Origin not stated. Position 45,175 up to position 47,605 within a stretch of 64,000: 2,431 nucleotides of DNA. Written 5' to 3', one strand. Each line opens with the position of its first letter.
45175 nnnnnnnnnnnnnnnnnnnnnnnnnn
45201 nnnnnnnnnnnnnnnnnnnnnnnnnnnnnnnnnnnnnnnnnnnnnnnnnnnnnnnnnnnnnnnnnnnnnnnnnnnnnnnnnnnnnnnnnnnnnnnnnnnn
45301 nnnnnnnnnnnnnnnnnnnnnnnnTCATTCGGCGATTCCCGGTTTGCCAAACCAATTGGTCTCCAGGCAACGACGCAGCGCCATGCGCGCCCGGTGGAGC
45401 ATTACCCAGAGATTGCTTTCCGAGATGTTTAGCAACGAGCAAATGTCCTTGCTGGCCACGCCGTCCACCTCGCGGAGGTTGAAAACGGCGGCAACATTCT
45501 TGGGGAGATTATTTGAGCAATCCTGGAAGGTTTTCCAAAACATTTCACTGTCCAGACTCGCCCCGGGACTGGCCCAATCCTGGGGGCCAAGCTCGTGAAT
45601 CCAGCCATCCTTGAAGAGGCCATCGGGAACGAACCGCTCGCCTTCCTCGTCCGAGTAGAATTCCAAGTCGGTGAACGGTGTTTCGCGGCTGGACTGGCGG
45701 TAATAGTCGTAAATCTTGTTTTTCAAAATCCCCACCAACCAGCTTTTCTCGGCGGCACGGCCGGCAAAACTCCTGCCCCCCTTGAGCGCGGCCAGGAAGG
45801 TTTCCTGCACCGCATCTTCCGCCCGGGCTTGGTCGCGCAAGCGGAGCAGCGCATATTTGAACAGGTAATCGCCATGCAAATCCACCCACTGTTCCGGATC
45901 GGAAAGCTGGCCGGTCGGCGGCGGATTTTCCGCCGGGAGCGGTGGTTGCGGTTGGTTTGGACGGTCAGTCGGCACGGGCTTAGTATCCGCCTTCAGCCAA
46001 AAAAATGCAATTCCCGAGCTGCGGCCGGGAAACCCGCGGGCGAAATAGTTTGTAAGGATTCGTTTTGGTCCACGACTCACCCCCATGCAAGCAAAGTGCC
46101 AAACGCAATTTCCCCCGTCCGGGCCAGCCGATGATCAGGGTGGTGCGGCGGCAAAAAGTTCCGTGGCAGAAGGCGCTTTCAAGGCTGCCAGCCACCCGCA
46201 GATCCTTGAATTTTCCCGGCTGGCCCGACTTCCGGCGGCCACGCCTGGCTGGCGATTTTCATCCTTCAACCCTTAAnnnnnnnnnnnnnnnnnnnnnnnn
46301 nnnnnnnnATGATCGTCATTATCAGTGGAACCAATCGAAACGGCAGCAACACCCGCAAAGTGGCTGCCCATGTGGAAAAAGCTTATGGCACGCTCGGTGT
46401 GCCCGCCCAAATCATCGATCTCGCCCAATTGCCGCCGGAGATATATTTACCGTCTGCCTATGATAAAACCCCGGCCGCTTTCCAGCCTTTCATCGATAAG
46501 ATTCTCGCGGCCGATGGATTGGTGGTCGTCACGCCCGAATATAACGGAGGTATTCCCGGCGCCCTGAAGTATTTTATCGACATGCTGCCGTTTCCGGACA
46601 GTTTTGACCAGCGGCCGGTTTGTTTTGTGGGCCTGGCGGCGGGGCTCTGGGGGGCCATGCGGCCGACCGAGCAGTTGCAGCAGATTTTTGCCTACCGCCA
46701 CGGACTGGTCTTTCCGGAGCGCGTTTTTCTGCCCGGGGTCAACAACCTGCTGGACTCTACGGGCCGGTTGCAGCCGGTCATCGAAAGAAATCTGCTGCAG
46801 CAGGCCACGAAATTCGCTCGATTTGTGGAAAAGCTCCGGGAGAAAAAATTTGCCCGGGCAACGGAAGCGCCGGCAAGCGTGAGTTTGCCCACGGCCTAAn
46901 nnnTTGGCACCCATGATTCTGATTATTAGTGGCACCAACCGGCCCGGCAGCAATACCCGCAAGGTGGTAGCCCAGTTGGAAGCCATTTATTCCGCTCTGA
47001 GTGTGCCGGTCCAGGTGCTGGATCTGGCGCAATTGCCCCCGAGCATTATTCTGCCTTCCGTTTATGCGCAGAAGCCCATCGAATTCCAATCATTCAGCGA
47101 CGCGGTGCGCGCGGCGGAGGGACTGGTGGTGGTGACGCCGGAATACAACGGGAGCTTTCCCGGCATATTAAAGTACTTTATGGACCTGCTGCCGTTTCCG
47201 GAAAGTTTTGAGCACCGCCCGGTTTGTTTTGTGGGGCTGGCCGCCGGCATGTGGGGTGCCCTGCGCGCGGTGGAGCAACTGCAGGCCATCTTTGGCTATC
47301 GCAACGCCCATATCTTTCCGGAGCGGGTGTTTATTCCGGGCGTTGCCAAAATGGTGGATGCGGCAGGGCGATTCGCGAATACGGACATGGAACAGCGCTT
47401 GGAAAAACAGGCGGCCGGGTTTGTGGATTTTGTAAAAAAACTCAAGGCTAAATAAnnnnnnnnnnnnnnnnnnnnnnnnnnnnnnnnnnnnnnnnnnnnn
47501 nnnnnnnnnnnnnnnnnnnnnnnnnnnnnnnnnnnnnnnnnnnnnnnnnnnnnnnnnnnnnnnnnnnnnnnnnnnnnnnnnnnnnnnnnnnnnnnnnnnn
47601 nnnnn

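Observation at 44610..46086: ECF sigma followed by two tandem soluble zinc-anti-sigma (HxxxCxxC) paralogs, the second behind its own sigma-type promoter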

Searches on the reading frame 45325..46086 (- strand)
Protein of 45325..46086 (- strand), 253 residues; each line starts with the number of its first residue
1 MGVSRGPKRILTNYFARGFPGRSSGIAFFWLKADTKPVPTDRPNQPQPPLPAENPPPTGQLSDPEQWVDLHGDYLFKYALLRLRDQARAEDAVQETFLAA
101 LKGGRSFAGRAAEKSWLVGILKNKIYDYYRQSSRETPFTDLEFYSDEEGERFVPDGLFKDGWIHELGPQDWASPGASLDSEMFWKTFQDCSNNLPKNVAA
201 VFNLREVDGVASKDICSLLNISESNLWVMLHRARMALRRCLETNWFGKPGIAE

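Call 4: search_protein_families(library=pfam, proteins=[window:45325-46086:-], max_evalue=1)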
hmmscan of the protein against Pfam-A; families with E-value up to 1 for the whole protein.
window:45325-46086:- (253 aa): 4 families
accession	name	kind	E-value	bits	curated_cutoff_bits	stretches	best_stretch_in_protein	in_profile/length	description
PF04542.20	Sigma70_r2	-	7.3e-14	51.8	24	1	68-134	2-70/71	Sigma-70 region 2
PF08281.18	Sigma70_r4_2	-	1.4e-10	41.1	25.7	1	187-237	4-54/54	Sigma-70, region 4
PF22029.2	PhyR_sigma2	-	0.13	12.7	27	1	78-118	11-51/55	Sigma2 domain of PhyR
PF19866.4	DUF6339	-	0.26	11.4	23.2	1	60-116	20-79/175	Family of unknown function (DUF6339)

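Call 7: search_protein_families(library=ncbifam, proteins=[window:45325-46086:-], max_evalue=1)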
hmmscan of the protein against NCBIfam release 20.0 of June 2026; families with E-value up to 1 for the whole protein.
window:45325-46086:- (253 aa): 82 families (the best 25 are shown)
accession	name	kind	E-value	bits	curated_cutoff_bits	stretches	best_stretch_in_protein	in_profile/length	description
TIGR02943.1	Sig70_famx1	hypoth_equivalog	5.2e-56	189.4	162.2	1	73-248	13-186/188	RNA polymerase sigma-70 factor, TIGR02943 family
NF008892.0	PRK11924.2-1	equivalog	9.4e-54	182.1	291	1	61-247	16-199/203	RNA polymerase sigma factor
NF009184.0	PRK12532.1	equivalog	9.3e-51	172.5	276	1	74-247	17-190/195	RNA polymerase sigma factor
NF009173.0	PRK12520.1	equivalog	4.6e-50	170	255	1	66-250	6-188/191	RNA polymerase sigma factor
NF009196.0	PRK12544.1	equivalog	1.2e-48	165.3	287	1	60-248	17-203/208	RNA polymerase factor sigma-70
NF009182.0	PRK12530.1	subfamily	7.2e-39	133.2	264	1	75-247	22-190/193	RNA polymerase sigma factor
NF009197.0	PRK12545.1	equivalog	7.4e-35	120.5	336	1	62-242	9-188/201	RNA polymerase factor sigma-70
NF058625.1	sigma_PG0214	equivalog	4e-19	69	130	2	177-241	97-161/170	GFO_1088 family ECF-type sigma factor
NF008888.0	PRK11922.1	equivalog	1e-17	64.6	204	1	71-243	39-198/231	RNA polymerase sigma factor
TIGR02950.1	SigM_subfam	subfamily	4.8e-17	62.3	147.95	2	71-137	9-74/159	RNA polymerase sigma factor, SigM family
TIGR02937.1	sigma70-ECF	superfamily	7.9e-17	61.4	42.9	1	65-241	4-165/165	sigma-70 family RNA polymerase sigma factor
TIGR02959.1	SigZ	equivalog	3.4e-15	56.3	168.65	2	71-150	4-84/170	RNA polymerase sigma factor SigZ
NF009166.1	PRK12513.1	equivalog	3.8e-15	56.1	206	1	65-242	25-187/193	RNA polymerase sigma factor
TIGR02952.1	Sig70_famx2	equivalog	1.8e-14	54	206.45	2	73-139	22-89/170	ECF subfamily RNA polymerase sigma factor, BldN family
TIGR02985.1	Sig70_bacteroi1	subfamily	1.5e-13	51.3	126.4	1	72-239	11-160/162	RNA polymerase sigma-70 factor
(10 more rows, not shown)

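Call 25: find_related_loci(query=window:45325-45975:-, collection=genome_contigs, flank=4000)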
Query window:45325-45975:- (216 aa) in genome_contigs; peptide patterns used: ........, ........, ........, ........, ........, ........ (x = any residue, [..] = any of these).
600 stretches matched a pattern (row limit reached: there are more); 439 encode a relative of the query (tblastn E <= 1e-3); the best 80 are kept; 80 distinct loci.
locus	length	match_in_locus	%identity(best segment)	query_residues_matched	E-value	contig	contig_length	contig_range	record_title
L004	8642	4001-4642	80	1-216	1e-114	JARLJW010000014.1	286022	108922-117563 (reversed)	MAG: Verrucomicrobiia bacterium isolate MAG_BO64 MetaBAT2_Bin_64_Oxic_k141_176844, whole genome shotgun sequence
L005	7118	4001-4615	79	12-216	4e-110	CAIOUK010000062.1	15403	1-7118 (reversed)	MAG: uncultured Verrucomicrobia subdivision 3 bacterium isolate AM-2014-D2_bin-642 genome assembly, contig: bin-642:062/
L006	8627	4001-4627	74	2-211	7e-109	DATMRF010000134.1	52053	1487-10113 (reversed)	MAG TPA_asm: Candidatus Acidoferrum sp. isolate SMAG_U12948 k141_1844120, whole genome shotgun sequence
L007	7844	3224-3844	74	1-213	6e-107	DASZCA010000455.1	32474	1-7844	MAG TPA_asm: Verrucomicrobiia bacterium isolate SMAG_U6430 k141_24970, whole genome shotgun sequence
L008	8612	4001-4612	77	9-211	3e-106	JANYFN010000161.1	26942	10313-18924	MAG: Limisphaerales bacterium isolate 339R_metabinner_32 339R_k141_1462562, whole genome shotgun sequence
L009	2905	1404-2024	74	5-211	6e-109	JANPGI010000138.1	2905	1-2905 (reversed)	MAG: Verrucomicrobiota bacterium isolate VAR_69_metabat_378 VAR_69_k141_3504241, whole genome shotgun sequence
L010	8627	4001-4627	72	2-211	1e-102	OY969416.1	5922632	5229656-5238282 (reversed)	MAG: uncultured Verrucomicrobiae bacterium isolate MFD04967.bin.1.157 genome assembly, chromosome: 1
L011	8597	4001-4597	67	8-210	2e-91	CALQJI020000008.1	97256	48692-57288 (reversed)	MAG: Klebsiella pneumoniae isolate HRSG-E1-bin-52 genome assembly, contig: HRSG-H1-C50, whole genome shotgun sequence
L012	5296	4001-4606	50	12-211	1e-61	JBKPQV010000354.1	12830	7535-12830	MAG: Acidobacteriota bacterium isolate GS_EKS_MAG_00066 GS_EKS_000002193823, whole genome shotgun sequence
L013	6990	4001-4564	52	24-210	5e-61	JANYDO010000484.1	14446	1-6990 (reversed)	MAG: Candidatus Kapaibacterium sp. isolate 336R_metabinner_7 336R_k141_970805, whole genome shotgun sequence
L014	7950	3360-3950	49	7-209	2e-60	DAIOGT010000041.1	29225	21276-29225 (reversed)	MAG TPA_asm: Pyrinomonadaceae bacterium isolate CTOTU27637 NODE_354_length_29225_cov_19.556154, whole genome shotgun seq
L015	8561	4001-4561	52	26-211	1e-60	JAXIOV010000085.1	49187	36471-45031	MAG: Pyrinomonadaceae bacterium isolate Fractures_MAG_02 c_000000004086, whole genome shotgun sequence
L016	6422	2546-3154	49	5-211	4e-59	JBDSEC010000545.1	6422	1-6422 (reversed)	MAG: Pyrinomonadaceae bacterium isolate cluster1_bin.196 k127_13409324, whole genome shotgun sequence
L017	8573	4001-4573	48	24-213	5e-57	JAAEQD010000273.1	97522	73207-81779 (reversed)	MAG: Candidatus Zixiibacteriota bacterium isolate Gpa_9 GpaG_CONTIG3125561, whole genome shotgun sequence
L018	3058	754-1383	46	1-210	5e-56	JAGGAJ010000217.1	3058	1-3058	MAG: Deltaproteobacteria bacterium isolate CTSoil_087 scaffold_5018, whole genome shotgun sequence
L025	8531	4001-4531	35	29-210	1e-29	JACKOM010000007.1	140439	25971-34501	MAG: Oceanospirillaceae bacterium isolate HK-STAS-PROT-170 HK-STAS-PROT-170_7, whole genome shotgun sequence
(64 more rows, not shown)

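Call 64: search_protein_families(library=pfam, proteins=[L015:5031-6476:+, L015:7026-7967:+, L006:4801-5085:+, L006:5114-6091:+, L006:6108-7814:+, L015:3691-3969:+], max_evalue=0.001)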
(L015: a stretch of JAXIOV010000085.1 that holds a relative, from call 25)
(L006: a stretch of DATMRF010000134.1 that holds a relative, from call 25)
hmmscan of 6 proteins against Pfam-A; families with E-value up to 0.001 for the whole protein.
L015:5031-6476:+ (481 aa): 3 families
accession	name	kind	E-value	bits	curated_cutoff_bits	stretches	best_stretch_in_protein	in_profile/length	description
PF00082.27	Peptidase_S8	-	1.7e-43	149.4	21.8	1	30-365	1-288/288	Subtilase family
PF02922.24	CBM_48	-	1.6e-09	38.4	22.4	1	393-454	9-72/83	Carbohydrate-binding module 48 (Isoamylase N-terminal domain)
PF16561.11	AMPK1_CBM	-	2e-07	31.6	26.8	1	404-480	8-79/85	Glycogen recognition site of AMP-activated protein kinase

L015:7026-7967:+ (313 aa): 1 family
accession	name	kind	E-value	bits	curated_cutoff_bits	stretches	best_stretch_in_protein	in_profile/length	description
PF00230.25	MIP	-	1.7e-32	113.5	25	1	64-282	11-222/222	Major intrinsic protein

L006:4801-5085:+ (94 aa): 0 families

L006:5114-6091:+ (325 aa): 1 family
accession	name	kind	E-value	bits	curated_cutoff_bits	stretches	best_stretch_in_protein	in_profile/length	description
PF00174.25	Oxidored_molyb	-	7.2e-32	110.7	24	1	106-263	6-169/169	Oxidoreductase molybdopterin binding domain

L006:6108-7814:+ (568 aa): 5 families
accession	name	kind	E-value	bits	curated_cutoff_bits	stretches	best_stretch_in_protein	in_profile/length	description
PF00175.26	NAD_binding_1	-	2.6e-21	76.7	22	1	323-425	1-105/109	Oxidoreductase NAD-binding domain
PF01794.25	Ferric_reduct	-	4.8e-17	62.6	28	1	45-159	1-120/121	Ferric reductase like transmembrane component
PF00970.30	FAD_binding_6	-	9.8e-16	58.4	21.1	1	215-312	3-98/99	Oxidoreductase FAD-binding domain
PF00111.32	Fer2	-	1.9e-11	44.2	21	1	500-559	16-75/77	2Fe-2S iron-sulfur cluster binding domain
PF08030.17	NAD_binding_6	-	5.9e-05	23.6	22.2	1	320-387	3-80/156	Ferric reductase NAD binding domain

L015:3691-3969:+ (92 aa): 0 families

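Call 68: search_protein_families(library=ncbifam, proteins=[L025:4001-4531:+, L015:3956-4570:+], max_evalue=0.01)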
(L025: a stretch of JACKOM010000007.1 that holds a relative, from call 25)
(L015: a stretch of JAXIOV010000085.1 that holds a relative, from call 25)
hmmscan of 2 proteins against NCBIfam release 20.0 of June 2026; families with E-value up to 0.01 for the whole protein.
L025:4001-4531:+ (177 aa): 56 families (the best 25 are shown)
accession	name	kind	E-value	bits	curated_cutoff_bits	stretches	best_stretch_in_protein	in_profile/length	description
TIGR02943.1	Sig70_famx1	hypoth_equivalog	1.9e-47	161.6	162.2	1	3-176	8-184/188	RNA polymerase sigma-70 factor, TIGR02943 family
NF009196.0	PRK12544.1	equivalog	3.4e-46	157.3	287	1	2-176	23-201/208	RNA polymerase factor sigma-70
NF008892.0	PRK11924.2-1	equivalog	4.6e-46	157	291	1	2-177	21-199/203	RNA polymerase sigma factor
NF009184.0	PRK12532.1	equivalog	5.1e-43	147.2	276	1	6-176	14-189/195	RNA polymerase sigma factor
NF009173.0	PRK12520.1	equivalog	1.7e-42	145.4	255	1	4-177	9-185/191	RNA polymerase sigma factor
NF009182.0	PRK12530.1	subfamily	4.6e-40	137.1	264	1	4-176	16-189/193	RNA polymerase sigma factor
NF009197.0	PRK12545.1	equivalog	4.5e-33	114.7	336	1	3-174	14-190/201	RNA polymerase factor sigma-70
NF058625.1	sigma_PG0214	equivalog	7.9e-21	74.5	130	1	3-171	10-161/170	GFO_1088 family ECF-type sigma factor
TIGR02937.1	sigma70-ECF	superfamily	4.5e-18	65.4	42.9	1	3-170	7-164/165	sigma-70 family RNA polymerase sigma factor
TIGR02985.1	Sig70_bacteroi1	subfamily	1.8e-17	64.1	126.4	1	4-168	8-159/162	RNA polymerase sigma-70 factor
TIGR02989.1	Sig-70_gvs1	subfamily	2.1e-13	50.5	124.55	1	3-170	7-157/158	RNA polymerase sigma-70 factor, Rhodopirellula/Verrucomicrobium family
NF006550.0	PRK09047.1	equivalog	4.9e-12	45.7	173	1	10-173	25-189/194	RNA polymerase sigma factor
TIGR02957.1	SigX4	subfamily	2.8e-11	43.1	323.25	1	7-66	7-64/281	RNA polymerase sigma-70 factor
NF006089.0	PRK08241.1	subfamily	5.7e-11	42.1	240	1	11-168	36-201/343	RNA polymerase subunit sigma-70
TIGR02950.1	SigM_subfam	subfamily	1.3e-10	41.3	147.95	1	5-168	8-155/159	RNA polymerase sigma factor, SigM family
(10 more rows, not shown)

L015:3956-4570:+ (204 aa): 82 families (the best 25 are shown)
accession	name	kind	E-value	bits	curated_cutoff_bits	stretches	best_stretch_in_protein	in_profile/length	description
TIGR02943.1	Sig70_famx1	hypoth_equivalog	6.5e-58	195.7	162.2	1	21-203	8-187/188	RNA polymerase sigma-70 factor, TIGR02943 family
NF008892.0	PRK11924.2-1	equivalog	8.8e-54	182.2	291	1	21-202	22-200/203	RNA polymerase sigma factor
NF009173.0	PRK12520.1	equivalog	5e-53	179.7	255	1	20-203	7-187/191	RNA polymerase sigma factor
NF009184.0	PRK12532.1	equivalog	4.3e-51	173.6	276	1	26-202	16-191/195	RNA polymerase sigma factor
NF009196.0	PRK12544.1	equivalog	7.5e-48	162.7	287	1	18-202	21-203/208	RNA polymerase factor sigma-70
NF009182.0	PRK12530.1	subfamily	5.3e-41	140.2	264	1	27-203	21-192/193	RNA polymerase sigma factor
NF009197.0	PRK12545.1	equivalog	6.9e-33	114.1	336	1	15-196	8-188/201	RNA polymerase factor sigma-70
TIGR02937.1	sigma70-ECF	superfamily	8.6e-23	80.8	42.9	1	23-195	9-165/165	sigma-70 family RNA polymerase sigma factor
NF058625.1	sigma_PG0214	equivalog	2.9e-21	75.9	130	2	120-196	87-162/170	GFO_1088 family ECF-type sigma factor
NF008888.0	PRK11922.1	equivalog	6.3e-21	75.1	204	1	21-196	36-197/231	RNA polymerase sigma factor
NF006089.0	PRK08241.1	subfamily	1.1e-18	67.5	240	1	18-193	25-202/343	RNA polymerase subunit sigma-70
TIGR02950.1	SigM_subfam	subfamily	1.1e-17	64.3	147.95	2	128-194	91-157/159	RNA polymerase sigma factor, SigM family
TIGR02985.1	Sig70_bacteroi1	subfamily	2.9e-17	63.4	126.4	1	24-194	10-161/162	RNA polymerase sigma-70 factor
NF009166.1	PRK12513.1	equivalog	6.2e-17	61.9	206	1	21-195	28-186/193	RNA polymerase sigma factor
TIGR02989.1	Sig-70_gvs1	subfamily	7.4e-17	61.7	124.55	2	20-89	6-75/158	RNA polymerase sigma-70 factor, Rhodopirellula/Verrucomicrobium family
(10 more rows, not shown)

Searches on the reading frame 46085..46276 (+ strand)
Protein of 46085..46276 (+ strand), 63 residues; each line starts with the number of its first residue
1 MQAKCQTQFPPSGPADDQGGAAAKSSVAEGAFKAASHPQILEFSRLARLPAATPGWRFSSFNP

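Call 48: search_protein_families(library=pfam, proteins=[window:46085-46276:+], max_evalue=0.1)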
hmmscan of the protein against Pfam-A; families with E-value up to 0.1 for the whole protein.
window:46085-46276:+ (63 aa): 0 families

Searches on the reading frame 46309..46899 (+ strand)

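Call 4: search_protein_families(library=pfam, proteins=[window:46309-46899:+], max_evalue=1)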
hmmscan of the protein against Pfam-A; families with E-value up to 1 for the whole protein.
window:46309-46899:+ (196 aa): 2 families
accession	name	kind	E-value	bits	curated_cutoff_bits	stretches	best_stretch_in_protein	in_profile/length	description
PF03358.20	FMN_red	-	2.1e-34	118.7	24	1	2-140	3-146/152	NADPH-dependent FMN reductase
PF02525.22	Flavodoxin_2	-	3.8e-11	43.5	27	1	2-92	3-102/198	Flavodoxin-like fold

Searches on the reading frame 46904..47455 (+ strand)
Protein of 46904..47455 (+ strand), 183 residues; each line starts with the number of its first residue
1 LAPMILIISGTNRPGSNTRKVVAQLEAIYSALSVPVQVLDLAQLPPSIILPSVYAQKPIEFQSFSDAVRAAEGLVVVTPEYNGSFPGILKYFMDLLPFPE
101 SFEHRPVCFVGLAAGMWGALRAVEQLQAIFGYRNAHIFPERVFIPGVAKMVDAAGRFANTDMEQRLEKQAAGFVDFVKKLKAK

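Call 4: search_protein_families(library=pfam, proteins=[window:46904-47455:+], max_evalue=1)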
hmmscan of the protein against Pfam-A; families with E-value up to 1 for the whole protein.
window:46904-47455:+ (183 aa): 2 families
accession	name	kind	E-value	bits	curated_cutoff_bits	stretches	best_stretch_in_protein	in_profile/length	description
PF03358.20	FMN_red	-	1.5e-31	109.4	24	1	4-144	2-147/152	NADPH-dependent FMN reductase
PF02525.22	Flavodoxin_2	-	2.7e-11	44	27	1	5-95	3-102/198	Flavodoxin-like fold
